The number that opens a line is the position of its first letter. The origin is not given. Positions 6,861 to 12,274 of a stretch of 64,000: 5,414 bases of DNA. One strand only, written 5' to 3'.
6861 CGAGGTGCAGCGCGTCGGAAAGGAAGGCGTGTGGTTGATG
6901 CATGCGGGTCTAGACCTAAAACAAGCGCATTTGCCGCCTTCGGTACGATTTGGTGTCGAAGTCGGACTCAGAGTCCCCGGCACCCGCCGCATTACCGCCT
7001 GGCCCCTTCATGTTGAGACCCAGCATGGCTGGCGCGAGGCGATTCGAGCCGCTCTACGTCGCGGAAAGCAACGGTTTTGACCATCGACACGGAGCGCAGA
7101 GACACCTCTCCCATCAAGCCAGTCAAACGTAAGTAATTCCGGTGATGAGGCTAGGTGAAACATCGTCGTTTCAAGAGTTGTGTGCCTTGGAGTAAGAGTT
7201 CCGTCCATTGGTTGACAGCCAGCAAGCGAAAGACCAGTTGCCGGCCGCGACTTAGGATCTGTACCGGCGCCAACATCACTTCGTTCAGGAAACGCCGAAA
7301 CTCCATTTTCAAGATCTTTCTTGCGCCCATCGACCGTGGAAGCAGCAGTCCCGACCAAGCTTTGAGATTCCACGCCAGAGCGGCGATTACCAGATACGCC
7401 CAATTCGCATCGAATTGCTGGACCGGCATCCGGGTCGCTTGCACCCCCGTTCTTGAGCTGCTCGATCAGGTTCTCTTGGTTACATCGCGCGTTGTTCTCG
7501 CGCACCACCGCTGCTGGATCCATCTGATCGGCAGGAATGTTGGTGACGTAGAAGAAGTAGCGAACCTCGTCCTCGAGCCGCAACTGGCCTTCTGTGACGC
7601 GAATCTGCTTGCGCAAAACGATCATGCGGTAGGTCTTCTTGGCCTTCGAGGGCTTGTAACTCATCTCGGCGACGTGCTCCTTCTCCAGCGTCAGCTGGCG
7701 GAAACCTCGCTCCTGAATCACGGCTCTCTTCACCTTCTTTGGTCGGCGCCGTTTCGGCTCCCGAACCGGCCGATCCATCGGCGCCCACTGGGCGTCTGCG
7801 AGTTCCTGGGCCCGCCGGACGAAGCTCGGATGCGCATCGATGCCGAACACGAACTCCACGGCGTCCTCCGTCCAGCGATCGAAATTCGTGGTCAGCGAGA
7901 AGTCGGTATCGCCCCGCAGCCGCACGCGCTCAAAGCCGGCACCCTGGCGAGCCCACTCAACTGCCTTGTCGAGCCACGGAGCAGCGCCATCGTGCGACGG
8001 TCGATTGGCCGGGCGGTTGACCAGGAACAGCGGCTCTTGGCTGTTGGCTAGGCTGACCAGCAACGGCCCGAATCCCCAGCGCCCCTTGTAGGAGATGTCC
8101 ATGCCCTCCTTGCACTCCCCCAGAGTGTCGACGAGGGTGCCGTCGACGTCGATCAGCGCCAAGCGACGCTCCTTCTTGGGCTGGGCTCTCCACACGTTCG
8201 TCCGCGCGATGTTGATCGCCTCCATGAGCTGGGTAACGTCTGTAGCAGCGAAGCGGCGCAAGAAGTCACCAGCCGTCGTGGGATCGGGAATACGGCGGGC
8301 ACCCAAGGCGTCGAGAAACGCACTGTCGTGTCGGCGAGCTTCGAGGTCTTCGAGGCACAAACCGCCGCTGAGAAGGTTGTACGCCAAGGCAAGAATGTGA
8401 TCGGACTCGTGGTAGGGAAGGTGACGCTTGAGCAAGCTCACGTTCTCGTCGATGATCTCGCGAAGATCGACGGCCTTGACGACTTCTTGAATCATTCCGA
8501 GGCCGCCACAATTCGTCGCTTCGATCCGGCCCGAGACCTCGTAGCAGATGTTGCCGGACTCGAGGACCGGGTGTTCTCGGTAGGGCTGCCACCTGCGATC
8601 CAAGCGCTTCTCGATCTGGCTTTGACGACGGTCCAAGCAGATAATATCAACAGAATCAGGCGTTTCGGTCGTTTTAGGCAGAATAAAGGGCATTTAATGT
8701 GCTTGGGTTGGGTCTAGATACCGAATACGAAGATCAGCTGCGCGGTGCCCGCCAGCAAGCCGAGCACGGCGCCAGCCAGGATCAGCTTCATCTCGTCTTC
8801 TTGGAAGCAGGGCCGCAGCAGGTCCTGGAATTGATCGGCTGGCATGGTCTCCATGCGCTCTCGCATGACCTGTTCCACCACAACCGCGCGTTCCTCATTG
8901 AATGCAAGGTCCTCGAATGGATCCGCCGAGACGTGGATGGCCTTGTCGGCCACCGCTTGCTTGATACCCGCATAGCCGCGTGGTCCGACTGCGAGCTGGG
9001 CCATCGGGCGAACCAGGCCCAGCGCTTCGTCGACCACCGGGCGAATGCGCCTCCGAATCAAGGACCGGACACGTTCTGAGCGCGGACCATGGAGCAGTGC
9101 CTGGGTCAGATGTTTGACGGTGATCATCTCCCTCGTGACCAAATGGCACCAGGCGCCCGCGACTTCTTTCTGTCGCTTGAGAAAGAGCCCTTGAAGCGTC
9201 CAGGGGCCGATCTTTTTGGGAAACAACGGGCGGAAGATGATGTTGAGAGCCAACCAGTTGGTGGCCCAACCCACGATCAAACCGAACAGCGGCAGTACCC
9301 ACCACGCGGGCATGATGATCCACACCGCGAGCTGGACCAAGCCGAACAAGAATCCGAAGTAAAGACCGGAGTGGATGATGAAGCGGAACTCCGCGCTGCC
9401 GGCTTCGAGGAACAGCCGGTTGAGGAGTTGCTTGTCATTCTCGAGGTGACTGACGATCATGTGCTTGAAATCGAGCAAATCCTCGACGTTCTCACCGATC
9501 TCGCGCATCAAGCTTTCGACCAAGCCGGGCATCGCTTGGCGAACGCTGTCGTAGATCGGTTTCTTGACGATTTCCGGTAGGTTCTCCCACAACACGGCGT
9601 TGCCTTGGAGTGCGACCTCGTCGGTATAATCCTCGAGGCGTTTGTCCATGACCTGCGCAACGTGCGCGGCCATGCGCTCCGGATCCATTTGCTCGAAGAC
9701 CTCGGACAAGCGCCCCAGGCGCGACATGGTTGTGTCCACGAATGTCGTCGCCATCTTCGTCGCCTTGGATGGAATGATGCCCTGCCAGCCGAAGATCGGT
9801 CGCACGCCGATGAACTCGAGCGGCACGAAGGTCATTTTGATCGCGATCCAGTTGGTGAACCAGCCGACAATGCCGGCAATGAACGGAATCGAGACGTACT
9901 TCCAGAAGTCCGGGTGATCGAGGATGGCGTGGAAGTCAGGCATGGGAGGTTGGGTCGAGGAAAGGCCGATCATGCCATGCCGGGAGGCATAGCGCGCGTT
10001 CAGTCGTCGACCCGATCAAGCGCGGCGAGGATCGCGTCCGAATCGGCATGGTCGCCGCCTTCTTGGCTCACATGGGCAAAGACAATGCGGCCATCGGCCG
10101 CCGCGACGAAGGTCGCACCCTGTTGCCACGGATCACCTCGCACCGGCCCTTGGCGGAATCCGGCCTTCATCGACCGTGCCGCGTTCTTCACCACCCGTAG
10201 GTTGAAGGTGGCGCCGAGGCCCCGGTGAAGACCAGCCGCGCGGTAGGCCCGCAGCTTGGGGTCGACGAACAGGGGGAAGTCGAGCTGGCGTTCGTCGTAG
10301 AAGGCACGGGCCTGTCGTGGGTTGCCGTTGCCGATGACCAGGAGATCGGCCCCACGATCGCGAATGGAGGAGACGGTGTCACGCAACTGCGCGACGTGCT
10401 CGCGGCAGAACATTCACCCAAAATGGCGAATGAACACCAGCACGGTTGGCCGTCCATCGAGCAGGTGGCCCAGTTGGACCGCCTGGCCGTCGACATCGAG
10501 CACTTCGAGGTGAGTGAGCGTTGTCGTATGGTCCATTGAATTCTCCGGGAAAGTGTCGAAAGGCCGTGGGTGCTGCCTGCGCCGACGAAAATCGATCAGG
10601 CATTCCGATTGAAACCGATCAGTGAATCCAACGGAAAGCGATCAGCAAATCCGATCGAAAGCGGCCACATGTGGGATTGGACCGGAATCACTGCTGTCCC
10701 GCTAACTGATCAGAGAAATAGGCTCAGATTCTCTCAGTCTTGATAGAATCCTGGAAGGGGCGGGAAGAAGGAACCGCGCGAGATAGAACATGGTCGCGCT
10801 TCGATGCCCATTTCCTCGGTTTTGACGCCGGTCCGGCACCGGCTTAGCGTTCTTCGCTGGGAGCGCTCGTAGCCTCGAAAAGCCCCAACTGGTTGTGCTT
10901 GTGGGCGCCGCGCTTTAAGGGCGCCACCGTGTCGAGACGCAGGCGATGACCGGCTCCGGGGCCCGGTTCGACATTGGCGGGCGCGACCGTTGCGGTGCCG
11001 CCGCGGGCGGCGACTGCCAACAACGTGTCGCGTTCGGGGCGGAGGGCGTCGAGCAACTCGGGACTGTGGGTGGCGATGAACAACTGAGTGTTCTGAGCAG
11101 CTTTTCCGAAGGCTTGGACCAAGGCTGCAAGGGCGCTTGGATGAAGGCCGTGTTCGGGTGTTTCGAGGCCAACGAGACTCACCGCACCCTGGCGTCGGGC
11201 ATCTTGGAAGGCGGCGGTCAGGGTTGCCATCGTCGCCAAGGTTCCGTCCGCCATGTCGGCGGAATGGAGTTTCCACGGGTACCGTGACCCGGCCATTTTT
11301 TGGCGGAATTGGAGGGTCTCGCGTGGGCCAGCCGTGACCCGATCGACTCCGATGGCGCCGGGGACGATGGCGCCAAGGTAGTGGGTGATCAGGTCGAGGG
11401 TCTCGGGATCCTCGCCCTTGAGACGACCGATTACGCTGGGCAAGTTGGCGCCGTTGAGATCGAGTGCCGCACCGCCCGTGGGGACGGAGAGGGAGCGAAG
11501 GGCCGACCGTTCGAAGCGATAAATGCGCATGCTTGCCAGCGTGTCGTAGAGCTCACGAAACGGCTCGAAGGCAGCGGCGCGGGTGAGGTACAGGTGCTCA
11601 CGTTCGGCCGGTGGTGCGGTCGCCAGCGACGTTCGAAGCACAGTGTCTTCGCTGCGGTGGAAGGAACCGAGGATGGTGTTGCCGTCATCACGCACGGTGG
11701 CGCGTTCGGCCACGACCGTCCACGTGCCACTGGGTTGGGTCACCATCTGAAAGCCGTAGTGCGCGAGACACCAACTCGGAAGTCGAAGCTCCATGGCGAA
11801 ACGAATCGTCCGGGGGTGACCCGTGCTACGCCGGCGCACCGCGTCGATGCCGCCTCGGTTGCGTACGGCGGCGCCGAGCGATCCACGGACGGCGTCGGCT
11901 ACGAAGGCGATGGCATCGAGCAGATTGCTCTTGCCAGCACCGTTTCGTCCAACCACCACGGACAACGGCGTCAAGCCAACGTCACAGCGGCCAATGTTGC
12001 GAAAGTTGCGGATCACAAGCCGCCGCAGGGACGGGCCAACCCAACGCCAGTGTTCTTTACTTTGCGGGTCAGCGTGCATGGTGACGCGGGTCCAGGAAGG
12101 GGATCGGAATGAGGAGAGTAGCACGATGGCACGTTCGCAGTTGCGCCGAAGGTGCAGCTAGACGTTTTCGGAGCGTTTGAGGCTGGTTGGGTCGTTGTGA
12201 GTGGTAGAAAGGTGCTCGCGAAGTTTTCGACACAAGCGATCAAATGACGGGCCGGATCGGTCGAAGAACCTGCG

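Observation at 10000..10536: Likely selenoprotein: Prx-like2/SelU-type redox protein with TGA in place of the active-site cysteine, split in the ORF track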

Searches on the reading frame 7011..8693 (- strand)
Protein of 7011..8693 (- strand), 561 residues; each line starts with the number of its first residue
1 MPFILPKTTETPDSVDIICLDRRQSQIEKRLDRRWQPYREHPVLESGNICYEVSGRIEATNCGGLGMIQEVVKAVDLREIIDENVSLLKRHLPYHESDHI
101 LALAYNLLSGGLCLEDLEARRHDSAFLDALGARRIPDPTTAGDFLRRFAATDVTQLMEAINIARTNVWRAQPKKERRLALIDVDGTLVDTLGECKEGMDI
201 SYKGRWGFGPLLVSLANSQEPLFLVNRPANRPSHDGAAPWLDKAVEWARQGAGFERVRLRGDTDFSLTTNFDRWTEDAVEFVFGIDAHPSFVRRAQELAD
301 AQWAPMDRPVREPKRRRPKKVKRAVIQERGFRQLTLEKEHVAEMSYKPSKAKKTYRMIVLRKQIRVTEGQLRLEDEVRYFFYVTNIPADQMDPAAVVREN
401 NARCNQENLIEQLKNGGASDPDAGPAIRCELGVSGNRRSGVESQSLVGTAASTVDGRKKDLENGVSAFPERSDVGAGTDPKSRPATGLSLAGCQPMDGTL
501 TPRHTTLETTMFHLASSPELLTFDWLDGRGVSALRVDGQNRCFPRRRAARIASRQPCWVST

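Call 34: search_protein_families(library=pfam, proteins=[window:7011-8693:-], max_evalue=0.00001)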
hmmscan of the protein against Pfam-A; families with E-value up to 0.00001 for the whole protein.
window:7011-8693:- (561 aa): 1 family
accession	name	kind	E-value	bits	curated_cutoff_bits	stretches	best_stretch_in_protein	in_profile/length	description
PF13701.12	DDE_Tnp_1_4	-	1.1e-23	83.6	34.7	1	60-418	19-344/435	Transposase DDE domain group 1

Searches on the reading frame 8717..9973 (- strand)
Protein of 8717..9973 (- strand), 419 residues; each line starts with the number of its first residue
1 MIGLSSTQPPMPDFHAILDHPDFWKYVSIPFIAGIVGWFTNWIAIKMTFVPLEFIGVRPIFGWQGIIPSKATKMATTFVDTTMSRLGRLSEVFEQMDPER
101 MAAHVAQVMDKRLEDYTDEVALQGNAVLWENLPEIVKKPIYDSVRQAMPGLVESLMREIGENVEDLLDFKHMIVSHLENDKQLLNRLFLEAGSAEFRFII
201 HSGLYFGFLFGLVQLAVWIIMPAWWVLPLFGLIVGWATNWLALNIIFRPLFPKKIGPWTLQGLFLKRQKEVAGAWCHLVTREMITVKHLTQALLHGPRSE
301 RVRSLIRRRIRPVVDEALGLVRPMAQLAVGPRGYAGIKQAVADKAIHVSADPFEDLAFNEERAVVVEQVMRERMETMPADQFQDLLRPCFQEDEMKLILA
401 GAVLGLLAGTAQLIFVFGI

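Call 34: search_protein_families(library=pfam, proteins=[window:8717-9973:-], max_evalue=0.00001)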
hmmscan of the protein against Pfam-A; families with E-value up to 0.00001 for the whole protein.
window:8717-9973:- (419 aa): 1 family
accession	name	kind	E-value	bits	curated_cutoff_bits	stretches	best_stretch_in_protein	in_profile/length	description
PF04286.17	DUF445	-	2.3e-14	54.6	33.8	1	32-145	2-118/368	Protein of unknown function (DUF445)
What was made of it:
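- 8714..9973 (-): Downstream DUF445 membrane-protein gene, same strand, 26-nt gap, possibly co-transcribed. Call 34 (PF04286).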

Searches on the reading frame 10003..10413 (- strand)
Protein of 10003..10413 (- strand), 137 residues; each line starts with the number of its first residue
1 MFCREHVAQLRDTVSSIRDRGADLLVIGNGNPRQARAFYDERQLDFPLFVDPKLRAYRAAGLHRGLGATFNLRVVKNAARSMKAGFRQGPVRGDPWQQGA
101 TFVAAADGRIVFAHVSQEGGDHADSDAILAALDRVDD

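Call 4: search_protein_families(library=pfam, proteins=[window:10003-10413:-], max_evalue=0.01)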
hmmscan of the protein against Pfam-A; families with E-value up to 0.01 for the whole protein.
seq(137 aa): 3 families
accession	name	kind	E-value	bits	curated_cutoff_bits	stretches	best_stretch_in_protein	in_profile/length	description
PF13911.12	AhpC-TSA_2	-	1.9e-20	73.8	27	1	9-117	1-113/114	AhpC/TSA antioxidant enzyme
PF00578.27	AhpC-TSA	-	6.5e-06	26.5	26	1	2-64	40-102/124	AhpC/TSA family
PF08534.16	Redoxin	-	0.0021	18.3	26.6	0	3-65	44-109/148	Redoxin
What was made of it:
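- On Canonical peroxiredoxin (Prx, PF00578 core): PF00578 matches only as the weaker general-fold hit (call 4).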

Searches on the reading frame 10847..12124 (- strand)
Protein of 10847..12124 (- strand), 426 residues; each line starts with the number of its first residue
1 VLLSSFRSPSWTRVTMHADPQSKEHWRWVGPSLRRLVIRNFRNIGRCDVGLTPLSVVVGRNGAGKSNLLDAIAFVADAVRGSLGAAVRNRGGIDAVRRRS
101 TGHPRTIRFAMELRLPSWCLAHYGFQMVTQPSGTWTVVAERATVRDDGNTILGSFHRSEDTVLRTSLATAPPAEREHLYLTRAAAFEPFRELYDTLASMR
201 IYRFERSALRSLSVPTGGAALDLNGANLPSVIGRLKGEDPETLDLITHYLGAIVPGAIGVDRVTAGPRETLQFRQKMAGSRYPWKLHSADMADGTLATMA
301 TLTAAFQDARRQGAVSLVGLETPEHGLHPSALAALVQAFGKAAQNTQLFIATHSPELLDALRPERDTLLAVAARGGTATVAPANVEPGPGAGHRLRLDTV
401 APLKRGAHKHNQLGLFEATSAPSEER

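Call 34: search_protein_families(library=pfam, proteins=[window:10847-12124:-], max_evalue=0.00001)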
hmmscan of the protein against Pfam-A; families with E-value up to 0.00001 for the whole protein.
window:10847-12124:- (426 aa): 5 families
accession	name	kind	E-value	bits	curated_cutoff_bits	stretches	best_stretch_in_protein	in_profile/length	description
PF13304.12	AAA_21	-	1.4e-24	88.2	27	2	272-359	221-304/304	AAA domain, putative AbiEii toxin, Type IV TA system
PF13175.12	AAA_15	-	4.8e-16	59.8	32.1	1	33-76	3-47/374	AAA ATPase domain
PF02463.25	SMC_N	-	7.5e-11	42.3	40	1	33-75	2-47/220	RecF/RecN/SMC N terminal domain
PF11398.14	DUF2813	-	1.4e-06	28.4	21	0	33-75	3-45/372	Protein of unknown function (DUF2813)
PF13476.12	AAA_23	-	2.6e-06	28.6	27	1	35-76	1-43/201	AAA domain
